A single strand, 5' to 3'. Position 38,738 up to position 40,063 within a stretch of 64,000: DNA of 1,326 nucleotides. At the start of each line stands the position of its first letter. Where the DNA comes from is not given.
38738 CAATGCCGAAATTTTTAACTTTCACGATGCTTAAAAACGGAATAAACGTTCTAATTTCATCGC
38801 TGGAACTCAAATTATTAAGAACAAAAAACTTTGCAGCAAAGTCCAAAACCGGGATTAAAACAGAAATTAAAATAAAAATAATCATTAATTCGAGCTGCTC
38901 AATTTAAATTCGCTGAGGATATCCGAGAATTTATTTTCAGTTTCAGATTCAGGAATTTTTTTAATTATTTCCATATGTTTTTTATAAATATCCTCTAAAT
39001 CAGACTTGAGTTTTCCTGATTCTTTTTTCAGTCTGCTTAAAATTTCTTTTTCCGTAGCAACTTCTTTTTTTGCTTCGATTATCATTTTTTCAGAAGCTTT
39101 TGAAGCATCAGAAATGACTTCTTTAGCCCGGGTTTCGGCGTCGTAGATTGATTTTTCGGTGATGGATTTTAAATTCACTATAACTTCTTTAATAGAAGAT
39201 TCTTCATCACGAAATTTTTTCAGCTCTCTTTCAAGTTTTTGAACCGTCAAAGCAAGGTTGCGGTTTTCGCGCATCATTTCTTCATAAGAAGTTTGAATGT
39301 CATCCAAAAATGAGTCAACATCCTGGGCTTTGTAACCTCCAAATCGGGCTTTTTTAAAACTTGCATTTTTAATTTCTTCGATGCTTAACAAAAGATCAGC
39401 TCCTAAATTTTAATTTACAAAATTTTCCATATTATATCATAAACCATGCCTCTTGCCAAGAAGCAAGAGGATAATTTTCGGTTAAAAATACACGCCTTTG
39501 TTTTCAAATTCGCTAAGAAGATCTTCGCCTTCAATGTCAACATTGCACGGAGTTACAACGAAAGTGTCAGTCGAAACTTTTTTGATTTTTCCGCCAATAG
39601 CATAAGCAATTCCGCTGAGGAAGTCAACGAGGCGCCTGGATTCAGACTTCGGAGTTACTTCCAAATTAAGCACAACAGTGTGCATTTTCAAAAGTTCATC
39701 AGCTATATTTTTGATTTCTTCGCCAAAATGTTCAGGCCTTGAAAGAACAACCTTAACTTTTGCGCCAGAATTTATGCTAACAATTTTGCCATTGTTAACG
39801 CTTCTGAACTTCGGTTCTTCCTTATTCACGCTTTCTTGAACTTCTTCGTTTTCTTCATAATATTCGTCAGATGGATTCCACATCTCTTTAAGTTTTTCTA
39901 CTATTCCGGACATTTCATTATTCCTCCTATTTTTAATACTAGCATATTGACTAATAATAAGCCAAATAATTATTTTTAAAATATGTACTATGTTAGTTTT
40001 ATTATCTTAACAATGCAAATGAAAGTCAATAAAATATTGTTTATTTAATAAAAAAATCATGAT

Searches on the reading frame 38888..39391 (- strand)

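Call 56: search_protein_families(library=pfam, proteins=[window:38888-39391:-], max_evalue=0.00001)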
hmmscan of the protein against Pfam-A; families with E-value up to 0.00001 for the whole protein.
window:38888-39391:- (168 aa): 1 family
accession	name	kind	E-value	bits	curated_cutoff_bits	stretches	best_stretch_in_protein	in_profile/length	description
PF05103.18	DivIVA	-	3.1e-24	85.8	28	1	3-132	2-130/131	DivIVA protein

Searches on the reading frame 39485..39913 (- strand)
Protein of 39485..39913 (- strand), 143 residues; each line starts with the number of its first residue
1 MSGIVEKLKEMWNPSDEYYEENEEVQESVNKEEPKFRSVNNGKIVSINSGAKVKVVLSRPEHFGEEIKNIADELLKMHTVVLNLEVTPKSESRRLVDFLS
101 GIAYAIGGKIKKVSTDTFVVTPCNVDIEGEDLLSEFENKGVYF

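Call 54: search_protein_families(library=pfam, proteins=[window:39485-39913:-], max_evalue=0.00001)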
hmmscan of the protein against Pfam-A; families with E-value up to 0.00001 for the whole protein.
window:39485-39913:- (143 aa): 1 family
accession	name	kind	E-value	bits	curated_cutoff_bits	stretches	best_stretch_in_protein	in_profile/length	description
PF04472.17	SepF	-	8.8e-23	80.8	27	1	55-127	1-72/72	Cell division protein SepF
